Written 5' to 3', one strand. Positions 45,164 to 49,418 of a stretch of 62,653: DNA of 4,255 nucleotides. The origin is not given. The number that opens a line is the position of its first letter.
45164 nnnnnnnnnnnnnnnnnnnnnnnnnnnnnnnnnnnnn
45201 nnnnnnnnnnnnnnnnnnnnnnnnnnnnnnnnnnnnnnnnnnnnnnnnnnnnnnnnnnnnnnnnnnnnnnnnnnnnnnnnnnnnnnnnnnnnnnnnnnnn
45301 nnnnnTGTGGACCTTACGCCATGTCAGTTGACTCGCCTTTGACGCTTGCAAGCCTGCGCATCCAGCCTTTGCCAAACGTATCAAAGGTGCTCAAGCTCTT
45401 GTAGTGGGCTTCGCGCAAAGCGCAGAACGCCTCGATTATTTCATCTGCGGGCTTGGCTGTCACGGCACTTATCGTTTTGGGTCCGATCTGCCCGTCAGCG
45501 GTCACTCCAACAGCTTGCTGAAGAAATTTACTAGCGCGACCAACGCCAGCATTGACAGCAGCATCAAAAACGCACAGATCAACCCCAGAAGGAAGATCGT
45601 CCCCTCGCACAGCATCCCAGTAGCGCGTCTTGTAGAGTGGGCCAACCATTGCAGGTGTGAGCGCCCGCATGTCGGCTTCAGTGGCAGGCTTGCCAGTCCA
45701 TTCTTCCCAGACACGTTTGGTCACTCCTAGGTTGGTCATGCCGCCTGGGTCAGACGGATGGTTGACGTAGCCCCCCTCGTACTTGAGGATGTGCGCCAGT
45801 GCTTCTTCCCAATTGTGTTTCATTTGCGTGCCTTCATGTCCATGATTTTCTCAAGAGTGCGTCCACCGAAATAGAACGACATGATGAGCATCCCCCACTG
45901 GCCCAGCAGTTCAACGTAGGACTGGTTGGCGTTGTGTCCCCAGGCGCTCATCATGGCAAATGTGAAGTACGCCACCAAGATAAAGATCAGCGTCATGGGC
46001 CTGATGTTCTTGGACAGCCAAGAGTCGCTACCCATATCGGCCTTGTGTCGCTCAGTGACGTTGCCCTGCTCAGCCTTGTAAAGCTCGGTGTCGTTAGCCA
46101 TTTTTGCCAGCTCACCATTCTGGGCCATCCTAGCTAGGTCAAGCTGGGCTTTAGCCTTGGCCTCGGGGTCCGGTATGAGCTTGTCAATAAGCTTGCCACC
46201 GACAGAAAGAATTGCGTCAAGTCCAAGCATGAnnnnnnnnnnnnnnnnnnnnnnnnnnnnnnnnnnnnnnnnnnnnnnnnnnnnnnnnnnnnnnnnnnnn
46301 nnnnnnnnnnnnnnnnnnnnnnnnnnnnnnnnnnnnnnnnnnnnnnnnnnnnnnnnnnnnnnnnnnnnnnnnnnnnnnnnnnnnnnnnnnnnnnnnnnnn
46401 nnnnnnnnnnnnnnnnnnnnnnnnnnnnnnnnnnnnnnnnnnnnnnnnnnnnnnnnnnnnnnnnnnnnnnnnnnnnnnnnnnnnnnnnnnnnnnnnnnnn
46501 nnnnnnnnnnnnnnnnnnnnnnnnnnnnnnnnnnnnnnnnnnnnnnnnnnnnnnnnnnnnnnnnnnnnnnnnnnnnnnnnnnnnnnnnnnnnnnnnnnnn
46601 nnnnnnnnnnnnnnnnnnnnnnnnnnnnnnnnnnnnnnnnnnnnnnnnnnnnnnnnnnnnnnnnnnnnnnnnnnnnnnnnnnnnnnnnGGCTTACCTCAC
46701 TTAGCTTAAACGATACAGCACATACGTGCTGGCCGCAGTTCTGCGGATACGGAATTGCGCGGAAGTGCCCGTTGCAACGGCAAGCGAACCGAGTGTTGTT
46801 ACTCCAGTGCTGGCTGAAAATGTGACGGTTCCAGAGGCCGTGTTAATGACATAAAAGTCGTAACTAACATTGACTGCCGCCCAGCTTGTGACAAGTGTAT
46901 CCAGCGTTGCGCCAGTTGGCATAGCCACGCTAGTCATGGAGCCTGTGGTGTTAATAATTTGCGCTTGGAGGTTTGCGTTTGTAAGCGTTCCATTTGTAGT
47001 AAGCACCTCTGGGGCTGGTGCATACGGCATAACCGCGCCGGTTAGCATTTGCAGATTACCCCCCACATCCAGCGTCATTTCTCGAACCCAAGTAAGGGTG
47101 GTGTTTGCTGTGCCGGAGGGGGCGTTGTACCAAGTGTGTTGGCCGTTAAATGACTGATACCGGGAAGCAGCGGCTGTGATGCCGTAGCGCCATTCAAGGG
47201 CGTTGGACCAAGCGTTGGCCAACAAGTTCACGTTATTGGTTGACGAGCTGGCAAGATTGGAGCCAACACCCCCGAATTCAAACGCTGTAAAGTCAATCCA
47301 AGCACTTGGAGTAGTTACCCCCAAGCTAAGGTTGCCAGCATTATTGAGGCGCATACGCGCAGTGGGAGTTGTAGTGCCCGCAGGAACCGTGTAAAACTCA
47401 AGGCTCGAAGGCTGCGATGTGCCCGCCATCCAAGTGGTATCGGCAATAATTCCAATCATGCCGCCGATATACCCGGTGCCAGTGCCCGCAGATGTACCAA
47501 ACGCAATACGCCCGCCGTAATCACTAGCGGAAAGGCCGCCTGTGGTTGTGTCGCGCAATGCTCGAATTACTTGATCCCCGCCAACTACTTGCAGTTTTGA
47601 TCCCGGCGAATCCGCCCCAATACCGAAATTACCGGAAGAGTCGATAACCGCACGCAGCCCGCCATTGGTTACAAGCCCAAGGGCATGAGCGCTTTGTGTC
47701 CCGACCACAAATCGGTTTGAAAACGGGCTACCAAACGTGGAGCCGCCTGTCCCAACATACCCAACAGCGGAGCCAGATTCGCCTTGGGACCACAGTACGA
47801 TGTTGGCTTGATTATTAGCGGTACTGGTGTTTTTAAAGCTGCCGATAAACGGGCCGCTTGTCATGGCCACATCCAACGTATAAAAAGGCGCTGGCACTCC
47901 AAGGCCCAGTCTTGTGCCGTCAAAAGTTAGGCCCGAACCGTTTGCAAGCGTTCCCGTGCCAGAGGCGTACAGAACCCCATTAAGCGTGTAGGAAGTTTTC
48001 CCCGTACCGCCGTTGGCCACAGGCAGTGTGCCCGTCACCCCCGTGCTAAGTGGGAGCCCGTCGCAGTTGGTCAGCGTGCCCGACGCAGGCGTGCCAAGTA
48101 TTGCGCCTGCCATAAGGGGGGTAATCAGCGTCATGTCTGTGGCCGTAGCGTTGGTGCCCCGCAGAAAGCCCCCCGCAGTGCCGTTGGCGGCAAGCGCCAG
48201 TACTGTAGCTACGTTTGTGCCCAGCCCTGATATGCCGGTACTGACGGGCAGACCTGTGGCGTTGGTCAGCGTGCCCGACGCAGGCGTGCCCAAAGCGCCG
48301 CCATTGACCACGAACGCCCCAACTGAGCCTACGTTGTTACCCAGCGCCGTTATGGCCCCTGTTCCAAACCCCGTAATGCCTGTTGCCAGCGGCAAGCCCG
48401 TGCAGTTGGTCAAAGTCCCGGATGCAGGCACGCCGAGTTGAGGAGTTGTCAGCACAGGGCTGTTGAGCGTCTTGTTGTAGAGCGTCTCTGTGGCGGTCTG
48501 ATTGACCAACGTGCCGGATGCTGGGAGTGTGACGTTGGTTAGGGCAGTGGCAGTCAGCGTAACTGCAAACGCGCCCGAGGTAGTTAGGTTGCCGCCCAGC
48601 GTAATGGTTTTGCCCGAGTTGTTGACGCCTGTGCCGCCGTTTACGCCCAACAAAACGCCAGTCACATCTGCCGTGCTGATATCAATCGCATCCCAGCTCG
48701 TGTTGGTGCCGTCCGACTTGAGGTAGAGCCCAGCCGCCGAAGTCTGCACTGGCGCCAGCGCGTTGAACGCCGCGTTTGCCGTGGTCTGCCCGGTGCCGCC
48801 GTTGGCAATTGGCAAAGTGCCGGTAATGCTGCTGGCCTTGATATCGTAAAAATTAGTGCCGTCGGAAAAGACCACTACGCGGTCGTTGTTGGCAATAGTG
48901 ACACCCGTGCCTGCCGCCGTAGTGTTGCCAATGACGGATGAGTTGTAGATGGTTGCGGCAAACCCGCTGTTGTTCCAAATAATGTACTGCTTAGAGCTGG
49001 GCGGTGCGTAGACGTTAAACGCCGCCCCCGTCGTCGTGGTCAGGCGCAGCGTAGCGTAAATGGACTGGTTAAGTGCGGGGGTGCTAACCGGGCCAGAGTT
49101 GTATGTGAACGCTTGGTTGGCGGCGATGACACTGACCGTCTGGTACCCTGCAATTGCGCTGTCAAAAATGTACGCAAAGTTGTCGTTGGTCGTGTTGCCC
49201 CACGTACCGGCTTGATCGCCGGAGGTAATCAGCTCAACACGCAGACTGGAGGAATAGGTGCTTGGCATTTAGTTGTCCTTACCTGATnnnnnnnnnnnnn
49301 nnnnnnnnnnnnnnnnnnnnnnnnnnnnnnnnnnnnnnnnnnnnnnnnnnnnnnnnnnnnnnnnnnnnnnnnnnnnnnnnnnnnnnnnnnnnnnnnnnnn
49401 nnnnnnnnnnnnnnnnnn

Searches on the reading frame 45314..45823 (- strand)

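Call 10: search_protein_families(library=phrogs, proteins=[window:45314-45823:-], max_evalue=0.001)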
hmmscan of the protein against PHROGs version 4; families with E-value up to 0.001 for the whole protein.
window:45314-45823:- (169 aa): 4 families
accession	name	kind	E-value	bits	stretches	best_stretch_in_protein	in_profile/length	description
phrog_315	-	lysis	1.8e-53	183.1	1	1-166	331-492/677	endolysin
phrog_12853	-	unknown function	6.4e-20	72.9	1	4-121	2-129/131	-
phrog_24205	-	unknown function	0.00043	21.2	1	4-33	2-31/45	-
phrog_1493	-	lysis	0.00048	20.4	1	96-162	280-343/394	endolysin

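Call 11: search_protein_families(library=pfam, proteins=[window:45314-45823:-], max_evalue=0.01)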
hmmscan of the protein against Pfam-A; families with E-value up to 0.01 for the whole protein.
window:45314-45823:- (169 aa): 2 families
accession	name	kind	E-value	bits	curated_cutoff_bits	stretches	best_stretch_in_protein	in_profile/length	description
PF05838.17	Glyco_hydro_108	-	8e-30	103.6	21.2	1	10-93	2-85/85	Glycosyl hydrolase 108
PF09374.15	PG_binding_3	-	1.9e-09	38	24.6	1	96-158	1-75/76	Predicted Peptidoglycan domain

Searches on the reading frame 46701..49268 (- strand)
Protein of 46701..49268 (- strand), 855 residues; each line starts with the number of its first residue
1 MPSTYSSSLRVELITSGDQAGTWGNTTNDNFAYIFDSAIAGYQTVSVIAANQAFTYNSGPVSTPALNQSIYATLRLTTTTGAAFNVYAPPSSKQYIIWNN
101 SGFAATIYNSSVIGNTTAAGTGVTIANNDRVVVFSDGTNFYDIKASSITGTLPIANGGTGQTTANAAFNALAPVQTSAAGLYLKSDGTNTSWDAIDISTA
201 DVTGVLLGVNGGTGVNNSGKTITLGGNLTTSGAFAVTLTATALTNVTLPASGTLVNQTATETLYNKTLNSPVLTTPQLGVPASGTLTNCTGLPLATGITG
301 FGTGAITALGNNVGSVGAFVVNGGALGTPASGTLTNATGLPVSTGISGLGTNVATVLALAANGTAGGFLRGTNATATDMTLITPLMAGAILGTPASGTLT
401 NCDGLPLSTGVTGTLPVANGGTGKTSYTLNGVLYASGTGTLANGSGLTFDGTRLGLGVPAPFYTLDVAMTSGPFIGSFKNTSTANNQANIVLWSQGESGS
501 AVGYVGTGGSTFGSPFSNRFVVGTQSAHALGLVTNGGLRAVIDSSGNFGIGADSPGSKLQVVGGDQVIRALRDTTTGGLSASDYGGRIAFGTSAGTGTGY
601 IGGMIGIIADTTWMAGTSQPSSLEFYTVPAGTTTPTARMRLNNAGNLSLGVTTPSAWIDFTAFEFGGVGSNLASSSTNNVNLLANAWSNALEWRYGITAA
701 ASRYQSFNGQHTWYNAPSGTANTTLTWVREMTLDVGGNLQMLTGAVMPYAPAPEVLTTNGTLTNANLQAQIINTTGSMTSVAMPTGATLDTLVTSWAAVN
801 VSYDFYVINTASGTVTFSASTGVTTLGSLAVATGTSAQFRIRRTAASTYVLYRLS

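Call 10: search_protein_families(library=phrogs, proteins=[window:46701-49268:-], max_evalue=0.001)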
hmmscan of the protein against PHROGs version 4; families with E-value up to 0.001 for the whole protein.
window:46701-49268:- (855 aa): 0 families

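Call 11: search_protein_families(library=pfam, proteins=[window:46701-49268:-], max_evalue=0.01)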
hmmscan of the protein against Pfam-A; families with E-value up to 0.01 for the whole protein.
window:46701-49268:- (855 aa): 0 families

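Call 84: search_dna_similar(collection=phages, mode=protein, query=window:46701-49268:-, max_rows=12)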
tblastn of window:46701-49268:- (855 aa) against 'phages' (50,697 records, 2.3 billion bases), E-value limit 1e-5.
Records with a match: 9; places in all: 11; records where one place covers at least 80% of the query: 0.
Best place of each record, by identity: <60% 9.
By first word of the organism name: Caudoviricetes 3; Bacteriophage 2; Pseudomonas 1; Phage 1; Pelagibacter 1; Roseobacter 1.
By host as written in the record: - 5; Pseudomonas fluorescens 1; Gammaproteobacteria 1; Candidatus Pelagibacter sp. HTCC1062 1; Rhodobacteraceae bacterium FZCC0040 1.
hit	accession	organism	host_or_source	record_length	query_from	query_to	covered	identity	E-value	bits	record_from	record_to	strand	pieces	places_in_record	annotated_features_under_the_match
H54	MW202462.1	Caudoviricetes sp.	Manatee Spring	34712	428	739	36%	32.9%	5e-16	89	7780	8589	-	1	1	hyaluronidasE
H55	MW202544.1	Bacteriophage sp.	Manatee Spring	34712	428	739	36%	32.9%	5e-16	89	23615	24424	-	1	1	hyaluronidasE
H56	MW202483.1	Caudoviricetes sp.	Manatee Spring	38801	270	413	17%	50.3%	4e-13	80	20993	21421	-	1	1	hypothetical protein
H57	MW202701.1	Caudoviricetes sp.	Manatee Spring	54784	269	422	18%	44.2%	1e-17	95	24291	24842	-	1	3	ribonuclease E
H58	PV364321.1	Pseudomonas phage PfAn1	Pseudomonas fluorescens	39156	261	413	18%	38.9%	7e-11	72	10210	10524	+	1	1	hypothetical protein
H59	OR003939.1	Phage DSL-LC04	Gammaproteobacteria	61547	1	151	18%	35.3%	6e-8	63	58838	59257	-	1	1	intramolecular chaperone auto-processing domain containing protein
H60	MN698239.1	Pelagibacter phage HTVC023P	Candidatus Pelagibacter sp. HTCC1062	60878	1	169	20%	29.4%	3e-6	57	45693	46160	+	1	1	putative tail protein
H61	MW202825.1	Bacteriophage sp.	Manatee Spring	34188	636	739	12%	45.2%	3e-15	87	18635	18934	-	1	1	endo n acetylneuraminidase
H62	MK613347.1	Roseobacter phage CRP-5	Rhodobacteraceae bacterium FZCC0040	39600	648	745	11%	38.4%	2e-6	58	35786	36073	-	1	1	putative structural protein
